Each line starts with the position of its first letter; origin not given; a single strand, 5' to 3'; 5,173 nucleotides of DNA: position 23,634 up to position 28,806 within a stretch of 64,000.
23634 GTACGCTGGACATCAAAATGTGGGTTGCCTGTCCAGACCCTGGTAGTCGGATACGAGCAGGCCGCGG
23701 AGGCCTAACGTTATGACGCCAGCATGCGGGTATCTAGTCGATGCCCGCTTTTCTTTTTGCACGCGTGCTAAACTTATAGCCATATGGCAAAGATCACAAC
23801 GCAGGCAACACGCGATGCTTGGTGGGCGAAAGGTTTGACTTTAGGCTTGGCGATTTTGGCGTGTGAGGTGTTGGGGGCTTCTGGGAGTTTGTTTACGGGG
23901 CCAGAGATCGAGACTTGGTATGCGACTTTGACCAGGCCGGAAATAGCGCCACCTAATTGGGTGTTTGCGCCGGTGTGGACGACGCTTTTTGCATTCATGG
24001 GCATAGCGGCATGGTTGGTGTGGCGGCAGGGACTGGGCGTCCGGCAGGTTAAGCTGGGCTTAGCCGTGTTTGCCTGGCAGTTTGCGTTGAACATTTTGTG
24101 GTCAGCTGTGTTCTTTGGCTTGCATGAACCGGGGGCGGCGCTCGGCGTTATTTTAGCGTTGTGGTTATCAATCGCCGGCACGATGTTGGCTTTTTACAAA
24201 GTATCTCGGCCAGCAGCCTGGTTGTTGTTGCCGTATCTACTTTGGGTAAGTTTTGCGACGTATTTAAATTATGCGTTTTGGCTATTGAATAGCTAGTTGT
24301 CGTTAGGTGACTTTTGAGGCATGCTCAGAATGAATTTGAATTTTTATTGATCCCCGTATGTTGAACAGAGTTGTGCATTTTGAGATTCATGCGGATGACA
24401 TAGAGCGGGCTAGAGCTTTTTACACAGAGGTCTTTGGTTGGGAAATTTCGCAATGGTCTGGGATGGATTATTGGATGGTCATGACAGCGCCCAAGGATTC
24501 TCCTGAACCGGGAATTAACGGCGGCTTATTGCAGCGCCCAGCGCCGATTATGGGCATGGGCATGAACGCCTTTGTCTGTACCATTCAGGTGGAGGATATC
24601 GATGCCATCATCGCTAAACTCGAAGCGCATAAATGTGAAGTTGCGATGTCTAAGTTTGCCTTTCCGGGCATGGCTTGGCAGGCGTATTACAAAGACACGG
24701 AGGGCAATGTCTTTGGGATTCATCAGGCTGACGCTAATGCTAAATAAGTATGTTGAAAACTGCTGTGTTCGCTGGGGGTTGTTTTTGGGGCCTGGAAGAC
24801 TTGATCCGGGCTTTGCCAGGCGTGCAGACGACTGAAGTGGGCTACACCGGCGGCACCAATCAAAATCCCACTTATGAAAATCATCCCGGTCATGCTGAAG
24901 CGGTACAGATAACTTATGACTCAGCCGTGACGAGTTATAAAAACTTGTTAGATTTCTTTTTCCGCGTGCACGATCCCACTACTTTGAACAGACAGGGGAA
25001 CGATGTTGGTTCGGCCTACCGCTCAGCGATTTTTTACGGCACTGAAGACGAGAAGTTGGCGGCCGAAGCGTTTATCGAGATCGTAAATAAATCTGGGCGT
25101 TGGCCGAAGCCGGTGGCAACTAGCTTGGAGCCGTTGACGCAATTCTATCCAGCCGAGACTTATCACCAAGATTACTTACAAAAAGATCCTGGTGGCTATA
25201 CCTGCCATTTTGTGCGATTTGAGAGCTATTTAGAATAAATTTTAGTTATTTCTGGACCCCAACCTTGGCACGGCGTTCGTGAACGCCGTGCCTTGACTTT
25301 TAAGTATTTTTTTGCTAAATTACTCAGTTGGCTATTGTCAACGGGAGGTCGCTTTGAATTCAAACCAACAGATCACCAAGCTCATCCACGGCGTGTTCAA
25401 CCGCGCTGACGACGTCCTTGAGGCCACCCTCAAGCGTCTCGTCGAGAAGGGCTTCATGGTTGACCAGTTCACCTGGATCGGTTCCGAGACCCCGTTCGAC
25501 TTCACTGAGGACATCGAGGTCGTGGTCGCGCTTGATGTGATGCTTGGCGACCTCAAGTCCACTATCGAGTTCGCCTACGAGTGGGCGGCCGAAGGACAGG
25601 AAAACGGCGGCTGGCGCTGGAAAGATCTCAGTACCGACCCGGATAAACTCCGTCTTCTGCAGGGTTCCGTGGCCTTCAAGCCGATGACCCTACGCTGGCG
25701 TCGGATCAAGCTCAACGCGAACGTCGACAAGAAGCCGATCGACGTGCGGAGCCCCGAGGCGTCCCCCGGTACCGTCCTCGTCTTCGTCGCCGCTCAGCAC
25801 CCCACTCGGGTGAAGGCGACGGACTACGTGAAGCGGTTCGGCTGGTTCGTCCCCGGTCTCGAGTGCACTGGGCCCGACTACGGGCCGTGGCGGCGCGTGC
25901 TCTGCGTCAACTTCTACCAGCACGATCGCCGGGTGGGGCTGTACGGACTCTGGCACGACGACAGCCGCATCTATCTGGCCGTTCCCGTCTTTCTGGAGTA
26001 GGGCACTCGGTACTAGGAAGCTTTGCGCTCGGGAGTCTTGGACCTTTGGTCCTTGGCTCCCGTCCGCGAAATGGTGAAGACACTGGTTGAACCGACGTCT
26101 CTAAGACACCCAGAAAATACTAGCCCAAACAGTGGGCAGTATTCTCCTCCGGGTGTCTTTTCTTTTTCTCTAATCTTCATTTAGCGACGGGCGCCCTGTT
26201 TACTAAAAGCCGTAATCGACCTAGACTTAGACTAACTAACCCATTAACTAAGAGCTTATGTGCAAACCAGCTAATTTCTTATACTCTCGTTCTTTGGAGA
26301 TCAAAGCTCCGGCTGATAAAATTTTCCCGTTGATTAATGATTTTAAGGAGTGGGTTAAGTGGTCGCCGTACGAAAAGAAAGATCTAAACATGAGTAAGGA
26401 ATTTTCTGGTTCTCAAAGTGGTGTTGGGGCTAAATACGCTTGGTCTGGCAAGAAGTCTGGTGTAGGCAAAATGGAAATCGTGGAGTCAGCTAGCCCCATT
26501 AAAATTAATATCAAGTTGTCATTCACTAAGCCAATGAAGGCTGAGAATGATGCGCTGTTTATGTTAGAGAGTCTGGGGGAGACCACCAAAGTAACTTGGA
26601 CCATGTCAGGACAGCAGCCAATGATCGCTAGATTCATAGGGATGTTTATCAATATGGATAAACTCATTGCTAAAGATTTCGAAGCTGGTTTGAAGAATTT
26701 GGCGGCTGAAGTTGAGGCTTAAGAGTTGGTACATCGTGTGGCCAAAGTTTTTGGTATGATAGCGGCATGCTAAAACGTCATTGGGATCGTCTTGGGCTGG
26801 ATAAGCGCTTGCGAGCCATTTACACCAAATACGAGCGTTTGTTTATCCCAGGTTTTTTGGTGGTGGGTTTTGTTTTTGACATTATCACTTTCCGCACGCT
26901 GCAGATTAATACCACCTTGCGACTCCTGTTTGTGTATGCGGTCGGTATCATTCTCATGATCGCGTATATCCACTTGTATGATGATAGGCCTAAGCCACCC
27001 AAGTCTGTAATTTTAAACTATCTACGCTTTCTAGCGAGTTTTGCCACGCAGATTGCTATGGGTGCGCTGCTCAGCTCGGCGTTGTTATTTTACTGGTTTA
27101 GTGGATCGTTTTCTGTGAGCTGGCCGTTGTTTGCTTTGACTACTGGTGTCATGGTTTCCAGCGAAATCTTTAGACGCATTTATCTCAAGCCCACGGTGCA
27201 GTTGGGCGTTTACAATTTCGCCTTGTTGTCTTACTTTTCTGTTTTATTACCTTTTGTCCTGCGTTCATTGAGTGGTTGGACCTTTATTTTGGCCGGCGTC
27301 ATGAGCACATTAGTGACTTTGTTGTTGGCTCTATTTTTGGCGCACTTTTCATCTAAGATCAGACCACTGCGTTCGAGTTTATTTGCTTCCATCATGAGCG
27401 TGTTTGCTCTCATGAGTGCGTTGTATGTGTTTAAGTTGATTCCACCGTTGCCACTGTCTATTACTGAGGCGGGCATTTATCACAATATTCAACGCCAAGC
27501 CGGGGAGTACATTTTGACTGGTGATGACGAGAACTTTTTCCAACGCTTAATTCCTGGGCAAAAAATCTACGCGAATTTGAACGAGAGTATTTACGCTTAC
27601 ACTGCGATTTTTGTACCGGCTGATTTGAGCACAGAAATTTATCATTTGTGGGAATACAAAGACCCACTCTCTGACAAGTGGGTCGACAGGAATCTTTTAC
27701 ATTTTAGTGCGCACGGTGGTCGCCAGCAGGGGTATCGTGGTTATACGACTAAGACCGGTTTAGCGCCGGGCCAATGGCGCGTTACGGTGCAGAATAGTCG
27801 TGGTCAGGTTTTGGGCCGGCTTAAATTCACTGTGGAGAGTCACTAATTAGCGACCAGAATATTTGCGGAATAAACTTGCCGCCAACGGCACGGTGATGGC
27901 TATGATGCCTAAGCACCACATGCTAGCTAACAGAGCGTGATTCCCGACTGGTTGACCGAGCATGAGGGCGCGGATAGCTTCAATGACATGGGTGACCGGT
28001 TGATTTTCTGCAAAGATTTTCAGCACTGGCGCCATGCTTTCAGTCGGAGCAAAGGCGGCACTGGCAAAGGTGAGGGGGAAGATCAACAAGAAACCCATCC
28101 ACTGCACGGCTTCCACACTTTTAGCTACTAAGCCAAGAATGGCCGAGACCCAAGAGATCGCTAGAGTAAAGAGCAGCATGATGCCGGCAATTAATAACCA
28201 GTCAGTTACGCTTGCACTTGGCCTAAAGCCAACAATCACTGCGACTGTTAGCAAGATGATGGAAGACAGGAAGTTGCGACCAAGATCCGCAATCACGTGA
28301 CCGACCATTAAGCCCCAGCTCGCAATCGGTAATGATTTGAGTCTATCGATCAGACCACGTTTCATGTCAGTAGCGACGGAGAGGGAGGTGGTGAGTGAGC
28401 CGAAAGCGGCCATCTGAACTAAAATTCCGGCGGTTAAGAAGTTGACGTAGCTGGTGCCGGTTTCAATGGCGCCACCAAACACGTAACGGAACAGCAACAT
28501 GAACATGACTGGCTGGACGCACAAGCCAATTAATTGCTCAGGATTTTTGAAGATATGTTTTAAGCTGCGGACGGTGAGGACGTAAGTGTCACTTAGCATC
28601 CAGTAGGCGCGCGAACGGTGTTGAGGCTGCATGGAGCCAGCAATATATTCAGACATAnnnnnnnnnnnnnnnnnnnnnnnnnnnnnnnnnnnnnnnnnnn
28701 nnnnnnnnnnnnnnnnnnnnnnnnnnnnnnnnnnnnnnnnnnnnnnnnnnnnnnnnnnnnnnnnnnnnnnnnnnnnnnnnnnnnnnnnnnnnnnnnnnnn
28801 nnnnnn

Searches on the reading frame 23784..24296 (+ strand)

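Call 28: search_protein_families(library=pfam, proteins=[window:23784-24296:+], max_evalue=0.0001)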
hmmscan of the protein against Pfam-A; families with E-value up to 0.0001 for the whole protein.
window:23784-24296:+ (170 aa): 1 family
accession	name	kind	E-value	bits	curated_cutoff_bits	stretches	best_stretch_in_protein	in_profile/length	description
PF03073.20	TspO_MBR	-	3.9e-51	173.1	24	1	23-167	1-145/145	TspO/MBR family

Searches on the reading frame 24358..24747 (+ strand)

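Call 28: search_protein_families(library=pfam, proteins=[window:24358-24747:+], max_evalue=0.0001)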
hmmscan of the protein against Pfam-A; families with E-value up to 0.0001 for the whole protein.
window:24358-24747:+ (129 aa): 2 families
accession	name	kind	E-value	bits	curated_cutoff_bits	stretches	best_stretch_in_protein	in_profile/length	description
PF22677.2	Ble-like_N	-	1.9e-14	53.6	24.5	1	4-43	1-40/41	Bleomycin resistance protein-like N-terminal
PF00903.31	Glyoxalase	-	5.9e-10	40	20.6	1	4-119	1-119/121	Glyoxalase/Bleomycin resistance protein/Dioxygenase superfamily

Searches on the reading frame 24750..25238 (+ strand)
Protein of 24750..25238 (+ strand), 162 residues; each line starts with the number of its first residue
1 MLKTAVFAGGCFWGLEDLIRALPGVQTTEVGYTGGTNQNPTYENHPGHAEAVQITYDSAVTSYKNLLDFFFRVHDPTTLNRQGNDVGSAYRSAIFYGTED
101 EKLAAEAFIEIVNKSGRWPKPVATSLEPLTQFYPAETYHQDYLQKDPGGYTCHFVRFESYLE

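Call 28: search_protein_families(library=pfam, proteins=[window:24750-25238:+], max_evalue=0.0001)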
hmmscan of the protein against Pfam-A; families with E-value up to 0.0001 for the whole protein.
window:24750-25238:+ (162 aa): 1 family
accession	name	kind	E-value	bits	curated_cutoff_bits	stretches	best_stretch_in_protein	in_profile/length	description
PF01625.27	PMSR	-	3.9e-59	199.7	23.7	1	4-151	1-152/153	Peptide methionine sulfoxide reductase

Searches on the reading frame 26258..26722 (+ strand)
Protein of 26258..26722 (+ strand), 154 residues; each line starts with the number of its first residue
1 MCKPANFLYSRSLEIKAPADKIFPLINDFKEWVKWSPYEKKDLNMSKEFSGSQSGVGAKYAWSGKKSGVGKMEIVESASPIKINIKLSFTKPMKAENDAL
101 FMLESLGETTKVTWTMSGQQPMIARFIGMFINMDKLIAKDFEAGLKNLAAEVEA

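Call 28: search_protein_families(library=pfam, proteins=[window:26258-26722:+], max_evalue=0.0001)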
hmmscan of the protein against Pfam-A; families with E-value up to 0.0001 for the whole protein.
window:26258-26722:+ (154 aa): 1 family
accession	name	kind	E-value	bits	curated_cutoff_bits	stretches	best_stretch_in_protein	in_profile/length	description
PF10604.15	Polyketide_cyc2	-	8.4e-11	42.8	27.4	1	10-153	5-142/142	Polyketide cyclase / dehydrase and lipid transport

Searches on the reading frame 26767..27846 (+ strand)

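Call 28: search_protein_families(library=pfam, proteins=[window:26767-27846:+], max_evalue=0.0001)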
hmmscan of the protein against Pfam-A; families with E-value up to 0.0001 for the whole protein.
window:26767-27846:+ (359 aa): 1 family
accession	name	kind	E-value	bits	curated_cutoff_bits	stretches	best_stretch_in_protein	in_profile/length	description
PF11141.13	DUF2914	-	6.6e-13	48.6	23.6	1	289-356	2-62/62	Protein of unknown function (DUF2914)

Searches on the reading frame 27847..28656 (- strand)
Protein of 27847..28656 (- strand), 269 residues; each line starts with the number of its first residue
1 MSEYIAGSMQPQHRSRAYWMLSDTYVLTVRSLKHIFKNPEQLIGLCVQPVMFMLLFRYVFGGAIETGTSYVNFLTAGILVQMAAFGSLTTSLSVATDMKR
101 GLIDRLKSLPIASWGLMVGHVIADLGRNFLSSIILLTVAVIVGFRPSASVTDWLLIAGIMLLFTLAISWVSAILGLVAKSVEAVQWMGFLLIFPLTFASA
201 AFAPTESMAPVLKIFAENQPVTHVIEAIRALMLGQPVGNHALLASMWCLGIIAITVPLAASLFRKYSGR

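Call 28: search_protein_families(library=pfam, proteins=[window:27847-28656:-], max_evalue=0.0001)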
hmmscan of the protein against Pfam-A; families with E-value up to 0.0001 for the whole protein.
window:27847-28656:- (269 aa): 2 families
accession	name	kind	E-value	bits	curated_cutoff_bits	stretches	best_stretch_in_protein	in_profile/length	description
PF01061.29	ABC2_membrane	-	1.7e-30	106.6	26.9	1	24-233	3-211/211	ABC-2 type transporter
PF12698.13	ABC2_membrane_3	-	5.8e-15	55.7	31.6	1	68-256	158-341/347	ABC-2 family transporter protein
